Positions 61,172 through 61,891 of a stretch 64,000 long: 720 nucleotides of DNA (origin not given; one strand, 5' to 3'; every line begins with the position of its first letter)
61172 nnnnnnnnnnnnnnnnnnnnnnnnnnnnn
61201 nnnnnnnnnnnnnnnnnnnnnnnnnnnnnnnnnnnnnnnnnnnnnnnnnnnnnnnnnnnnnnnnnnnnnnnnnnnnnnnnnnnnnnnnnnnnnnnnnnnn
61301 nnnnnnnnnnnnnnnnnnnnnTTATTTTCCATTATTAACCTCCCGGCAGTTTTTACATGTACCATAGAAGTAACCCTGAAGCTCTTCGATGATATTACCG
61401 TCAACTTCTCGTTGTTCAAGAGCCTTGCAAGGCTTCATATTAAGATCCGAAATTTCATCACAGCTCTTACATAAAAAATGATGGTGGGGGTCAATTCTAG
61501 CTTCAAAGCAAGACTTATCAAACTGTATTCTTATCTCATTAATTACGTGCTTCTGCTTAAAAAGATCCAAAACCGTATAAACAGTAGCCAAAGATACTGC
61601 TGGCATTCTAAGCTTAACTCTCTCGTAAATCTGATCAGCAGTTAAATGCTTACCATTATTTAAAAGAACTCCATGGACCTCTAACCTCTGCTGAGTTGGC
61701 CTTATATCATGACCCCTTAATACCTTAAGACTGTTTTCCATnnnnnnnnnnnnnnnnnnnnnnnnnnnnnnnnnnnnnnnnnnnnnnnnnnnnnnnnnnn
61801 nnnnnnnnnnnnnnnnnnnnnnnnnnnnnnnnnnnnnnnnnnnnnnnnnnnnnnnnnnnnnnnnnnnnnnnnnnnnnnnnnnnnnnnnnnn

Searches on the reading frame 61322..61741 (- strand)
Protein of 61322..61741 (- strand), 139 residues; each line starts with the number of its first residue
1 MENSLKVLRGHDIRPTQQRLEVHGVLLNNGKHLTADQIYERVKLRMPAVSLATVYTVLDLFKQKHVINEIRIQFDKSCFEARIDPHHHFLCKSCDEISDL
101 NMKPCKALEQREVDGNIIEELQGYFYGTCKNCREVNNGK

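Call 12: search_protein_families(library=pfam, proteins=[window:61322-61741:-])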
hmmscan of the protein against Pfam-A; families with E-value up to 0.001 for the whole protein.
window:61322-61741:- (139 aa): 1 family
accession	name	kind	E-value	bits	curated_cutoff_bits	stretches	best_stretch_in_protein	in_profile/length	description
PF01475.25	FUR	-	5e-23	82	23.1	1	13-112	4-105/121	Ferric uptake regulator family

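Call 13: find_homologous_proteins(query=window:61322-61741:-, max_evalue=1e-20)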
Query window:61322-61741:- (139 aa): 94 proteins with E <= 1e-20 among 126 candidates.
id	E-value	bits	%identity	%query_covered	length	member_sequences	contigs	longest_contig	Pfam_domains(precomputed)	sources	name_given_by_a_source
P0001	7.9e-90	316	100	100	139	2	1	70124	PF01475.26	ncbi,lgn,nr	ncbi:MAG: transcriptional repressor [Candidatus Omnitrophica bacterium]|nr:transcriptional repressor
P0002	1.3e-78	280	88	100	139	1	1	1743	PF01475.26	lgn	-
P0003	2.3e-76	272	86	99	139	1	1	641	PF01475.26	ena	-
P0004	2.4e-69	250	77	100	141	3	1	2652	PF01475.26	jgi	-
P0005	8.6e-69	248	76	100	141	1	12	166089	PF01475.26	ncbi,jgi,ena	-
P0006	1.3e-67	244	76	100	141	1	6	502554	PF01475.26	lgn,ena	-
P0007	6.1e-67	242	73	100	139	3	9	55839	PF01475.26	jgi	-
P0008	1.5e-66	241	73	100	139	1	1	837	PF01475.26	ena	-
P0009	3.6e-66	239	73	100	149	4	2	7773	PF01475.26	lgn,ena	-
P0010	7.2e-65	235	74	100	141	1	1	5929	PF01475.26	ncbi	-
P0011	1.4e-64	234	75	97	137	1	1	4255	PF01475.26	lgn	-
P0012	7.2e-63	229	71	95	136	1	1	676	PF01475.26,PF03965.23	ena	-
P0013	2.4e-62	227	71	95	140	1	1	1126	PF01475.26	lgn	-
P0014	1.0e-61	225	72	99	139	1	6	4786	PF01475.26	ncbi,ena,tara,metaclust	tara:strand:- start:109 stop:528 length:420 start_codon:yes stop_codon:yes gene_type:complete|metacl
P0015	1.6e-61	224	74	96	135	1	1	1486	PF01475.26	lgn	-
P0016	2.0e-61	224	73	95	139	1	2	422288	PF01475.26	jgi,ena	jgi:Fur family peroxide stress response transcriptional regulator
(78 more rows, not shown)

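Call 14: find_encoding_contigs(protein=P0002, flank=3000, max_places=3)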
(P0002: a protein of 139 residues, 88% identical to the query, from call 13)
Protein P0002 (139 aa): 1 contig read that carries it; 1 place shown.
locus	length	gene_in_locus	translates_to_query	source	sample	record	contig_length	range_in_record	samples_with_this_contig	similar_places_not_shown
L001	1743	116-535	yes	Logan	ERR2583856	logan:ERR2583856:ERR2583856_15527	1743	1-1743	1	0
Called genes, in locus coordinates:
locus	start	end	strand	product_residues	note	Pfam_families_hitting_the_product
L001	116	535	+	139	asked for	PF01475:FUR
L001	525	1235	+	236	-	PF00175:NAD_binding_1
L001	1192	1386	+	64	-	PF03063:Prismane (weak)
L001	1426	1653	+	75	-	PF01106:NifU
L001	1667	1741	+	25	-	?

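Call 15: find_encoding_contigs(protein=P0005, flank=3000, max_places=6)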
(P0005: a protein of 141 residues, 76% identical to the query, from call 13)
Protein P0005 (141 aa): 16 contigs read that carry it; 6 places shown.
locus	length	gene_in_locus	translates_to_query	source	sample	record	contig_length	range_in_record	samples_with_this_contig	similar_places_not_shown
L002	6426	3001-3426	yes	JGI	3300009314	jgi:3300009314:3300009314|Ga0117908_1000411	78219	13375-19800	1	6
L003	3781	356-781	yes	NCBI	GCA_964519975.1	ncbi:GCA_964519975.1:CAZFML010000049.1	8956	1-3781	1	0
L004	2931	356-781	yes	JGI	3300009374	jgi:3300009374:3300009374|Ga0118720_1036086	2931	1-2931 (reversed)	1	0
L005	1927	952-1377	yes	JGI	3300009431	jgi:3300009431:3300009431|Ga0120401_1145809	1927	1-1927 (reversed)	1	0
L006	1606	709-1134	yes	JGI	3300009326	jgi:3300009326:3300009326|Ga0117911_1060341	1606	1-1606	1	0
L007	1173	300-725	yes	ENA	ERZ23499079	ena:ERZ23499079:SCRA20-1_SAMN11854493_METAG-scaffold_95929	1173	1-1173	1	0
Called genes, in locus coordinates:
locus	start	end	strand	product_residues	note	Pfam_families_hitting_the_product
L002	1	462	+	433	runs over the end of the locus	PF00749:tRNA-synt_1c, PF19269:Anticodon_2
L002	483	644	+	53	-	-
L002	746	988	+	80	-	-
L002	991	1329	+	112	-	-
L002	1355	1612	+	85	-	-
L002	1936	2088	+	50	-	-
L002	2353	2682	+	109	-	PF07238:PilZ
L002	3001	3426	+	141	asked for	PF01475:FUR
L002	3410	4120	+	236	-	PF00970:FAD_binding_6 (weak), PF00175:NAD_binding_1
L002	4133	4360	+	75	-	PF01106:NifU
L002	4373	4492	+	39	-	PF06397:Desulfoferrod_N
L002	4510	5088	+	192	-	PF00210:Ferritin, PF02915:Rubrerythrin, PF01155:HypA (weak), PF23458:DUF7130 (weak), PF21349:RUBY_RBDX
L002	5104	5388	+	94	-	PF18905:DUF5661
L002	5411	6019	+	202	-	PF02915:Rubrerythrin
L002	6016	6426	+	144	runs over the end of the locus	-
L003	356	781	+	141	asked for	PF01475:FUR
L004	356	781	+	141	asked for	PF01475:FUR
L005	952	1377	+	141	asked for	PF01475:FUR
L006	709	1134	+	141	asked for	PF01475:FUR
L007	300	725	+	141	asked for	PF01475:FUR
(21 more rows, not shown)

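Call 16: find_encoding_contigs(protein=P0006, flank=3000, max_places=4)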
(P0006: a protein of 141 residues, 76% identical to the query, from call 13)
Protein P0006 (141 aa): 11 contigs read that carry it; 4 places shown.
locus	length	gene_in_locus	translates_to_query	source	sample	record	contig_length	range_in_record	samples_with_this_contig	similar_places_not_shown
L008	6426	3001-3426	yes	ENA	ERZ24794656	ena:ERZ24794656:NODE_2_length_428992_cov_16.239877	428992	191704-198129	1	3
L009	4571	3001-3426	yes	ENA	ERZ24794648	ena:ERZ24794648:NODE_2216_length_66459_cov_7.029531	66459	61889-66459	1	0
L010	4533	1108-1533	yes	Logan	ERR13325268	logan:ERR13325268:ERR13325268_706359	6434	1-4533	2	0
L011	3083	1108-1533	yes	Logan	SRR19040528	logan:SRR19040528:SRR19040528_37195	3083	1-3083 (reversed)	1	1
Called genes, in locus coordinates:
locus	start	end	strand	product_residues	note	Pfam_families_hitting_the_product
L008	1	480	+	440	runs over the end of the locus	PF00749:tRNA-synt_1c, PF19269:Anticodon_2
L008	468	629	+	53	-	-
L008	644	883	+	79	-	-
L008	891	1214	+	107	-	-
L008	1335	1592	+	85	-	-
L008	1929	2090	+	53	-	-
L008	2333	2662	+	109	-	PF07238:PilZ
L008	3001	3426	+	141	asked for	PF01475:FUR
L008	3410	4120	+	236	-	PF00970:FAD_binding_6 (weak), PF00175:NAD_binding_1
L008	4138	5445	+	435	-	PF03063:Prismane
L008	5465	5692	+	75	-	PF01106:NifU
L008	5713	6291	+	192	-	PF00210:Ferritin, PF02915:Rubrerythrin, PF01155:HypA (faint), PF23458:DUF7130 (weak), PF21349:RUBY_RBDX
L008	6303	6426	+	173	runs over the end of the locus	PF00210:Ferritin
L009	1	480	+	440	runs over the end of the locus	PF00749:tRNA-synt_1c, PF19269:Anticodon_2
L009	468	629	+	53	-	-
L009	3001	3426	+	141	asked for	PF01475:FUR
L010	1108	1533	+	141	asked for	PF01475:FUR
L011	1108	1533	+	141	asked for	PF01475:FUR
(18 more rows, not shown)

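Call 17: find_encoding_contigs(protein=P0007, flank=3000, max_places=4)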
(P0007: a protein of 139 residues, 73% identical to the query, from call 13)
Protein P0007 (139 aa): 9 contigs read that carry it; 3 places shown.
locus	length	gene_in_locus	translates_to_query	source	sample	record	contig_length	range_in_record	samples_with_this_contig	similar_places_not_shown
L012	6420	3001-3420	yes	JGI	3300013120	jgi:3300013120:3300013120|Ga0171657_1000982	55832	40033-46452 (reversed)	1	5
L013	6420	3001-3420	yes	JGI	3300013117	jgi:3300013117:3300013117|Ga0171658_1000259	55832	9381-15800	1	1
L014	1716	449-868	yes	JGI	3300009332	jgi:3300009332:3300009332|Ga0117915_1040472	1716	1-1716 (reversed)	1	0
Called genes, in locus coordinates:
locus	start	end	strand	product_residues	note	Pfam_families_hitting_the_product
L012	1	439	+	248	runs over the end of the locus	PF02129:Peptidase_S15 (faint), PF12146:Hydrolase_4, PF00561:Abhydrolase_1, PF12697:Abhydrolase_6, PF03959:FSH1 (weak), PF12146:Hydrolase_4 (weak)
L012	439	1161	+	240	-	PF00132:Hexapep, PF14602:Hexapep_2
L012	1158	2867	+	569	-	PF00501:AMP-binding, PF23562:AMP-binding_C_3 (faint), PF13193:AMP-binding_C (weak)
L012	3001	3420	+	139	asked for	PF01475:FUR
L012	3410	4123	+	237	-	PF00970:FAD_binding_6 (faint), PF00175:NAD_binding_1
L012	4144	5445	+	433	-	PF03063:Prismane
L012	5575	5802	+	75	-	PF01106:NifU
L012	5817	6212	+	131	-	PF01880:Desulfoferrodox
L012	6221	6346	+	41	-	PF06397:Desulfoferrod_N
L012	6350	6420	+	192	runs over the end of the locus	PF00210:Ferritin, PF02915:Rubrerythrin, PF23458:DUF7130 (weak), PF21349:RUBY_RBDX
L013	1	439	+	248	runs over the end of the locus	PF02129:Peptidase_S15 (faint), PF12146:Hydrolase_4, PF00561:Abhydrolase_1, PF12697:Abhydrolase_6 (weak), PF03959:FSH1 (weak), PF12146:Hydrolase_4 (weak)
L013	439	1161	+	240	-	PF00132:Hexapep, PF14602:Hexapep_2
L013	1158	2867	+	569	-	PF00501:AMP-binding, PF23562:AMP-binding_C_3 (faint), PF13193:AMP-binding_C (weak)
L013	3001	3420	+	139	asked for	PF01475:FUR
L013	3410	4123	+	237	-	PF00970:FAD_binding_6 (faint), PF00175:NAD_binding_1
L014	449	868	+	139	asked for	PF01475:FUR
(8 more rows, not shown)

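Call 20: find_encoding_contigs(protein=P0016, flank=3000, max_places=3)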
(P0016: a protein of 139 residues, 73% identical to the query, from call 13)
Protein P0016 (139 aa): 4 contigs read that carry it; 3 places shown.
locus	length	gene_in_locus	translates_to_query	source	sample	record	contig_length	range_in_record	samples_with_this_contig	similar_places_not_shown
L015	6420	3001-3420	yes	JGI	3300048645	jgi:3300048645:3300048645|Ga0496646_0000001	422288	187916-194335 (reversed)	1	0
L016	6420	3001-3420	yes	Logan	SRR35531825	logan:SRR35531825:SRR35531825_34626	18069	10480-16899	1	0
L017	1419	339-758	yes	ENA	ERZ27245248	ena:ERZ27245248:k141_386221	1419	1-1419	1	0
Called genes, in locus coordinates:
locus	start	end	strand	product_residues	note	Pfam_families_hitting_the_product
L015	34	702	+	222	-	PF11249:DUF3047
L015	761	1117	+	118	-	-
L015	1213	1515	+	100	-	PF07238:PilZ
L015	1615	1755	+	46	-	-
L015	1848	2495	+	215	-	PF13487:HD_5, PF01966:HD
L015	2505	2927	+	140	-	PF00472:RF-1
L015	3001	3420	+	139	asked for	PF01475:FUR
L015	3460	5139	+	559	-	PF03063:Prismane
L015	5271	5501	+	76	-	PF01106:NifU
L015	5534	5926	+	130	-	PF01880:Desulfoferrodox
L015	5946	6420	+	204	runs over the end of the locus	PF00578:AhpC-TSA, PF08534:Redoxin, PF10417:1-cysPrx_C (weak)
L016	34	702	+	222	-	PF11249:DUF3047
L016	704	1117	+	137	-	-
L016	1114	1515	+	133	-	PF07238:PilZ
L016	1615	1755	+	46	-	-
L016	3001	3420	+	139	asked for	PF01475:FUR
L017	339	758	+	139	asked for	PF01475:FUR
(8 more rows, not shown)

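Call 21: find_encoding_contigs(protein=P0004, flank=3000, max_places=3)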
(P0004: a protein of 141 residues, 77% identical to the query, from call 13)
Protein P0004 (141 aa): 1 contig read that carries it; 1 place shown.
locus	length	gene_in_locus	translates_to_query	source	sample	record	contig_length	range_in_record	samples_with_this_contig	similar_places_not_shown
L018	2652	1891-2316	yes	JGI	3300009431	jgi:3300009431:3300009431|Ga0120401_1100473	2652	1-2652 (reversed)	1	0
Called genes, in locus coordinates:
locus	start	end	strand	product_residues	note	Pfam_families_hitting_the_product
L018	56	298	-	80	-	-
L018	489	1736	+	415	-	PF14690:Zn_ribbon_ISL3, PF01610:DDE_Tnp_ISL3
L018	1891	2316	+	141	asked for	PF01475:FUR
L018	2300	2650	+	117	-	?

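Call 22: find_encoding_contigs(protein=P0010, flank=3000, max_places=3)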
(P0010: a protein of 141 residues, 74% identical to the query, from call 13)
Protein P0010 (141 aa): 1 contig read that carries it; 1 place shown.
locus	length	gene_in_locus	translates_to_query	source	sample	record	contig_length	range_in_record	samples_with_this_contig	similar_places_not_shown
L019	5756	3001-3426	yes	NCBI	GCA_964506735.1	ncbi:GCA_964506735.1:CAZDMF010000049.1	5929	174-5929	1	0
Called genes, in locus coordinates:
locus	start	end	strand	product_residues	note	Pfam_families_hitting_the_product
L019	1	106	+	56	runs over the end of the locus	-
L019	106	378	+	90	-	PF02518:HATPase_c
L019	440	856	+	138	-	PF05635:23S_rRNA_IVP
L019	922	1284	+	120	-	PF00072:Response_reg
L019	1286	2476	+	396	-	PF13487:HD_5, PF01966:HD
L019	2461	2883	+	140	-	PF00472:RF-1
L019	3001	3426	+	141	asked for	PF01475:FUR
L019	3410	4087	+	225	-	PF00175:NAD_binding_1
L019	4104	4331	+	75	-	PF01106:NifU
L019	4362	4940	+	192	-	PF00210:Ferritin, PF02915:Rubrerythrin, PF23458:DUF7130 (weak), PF21349:RUBY_RBDX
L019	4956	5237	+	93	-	PF18905:DUF5661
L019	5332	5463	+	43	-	-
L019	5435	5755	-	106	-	?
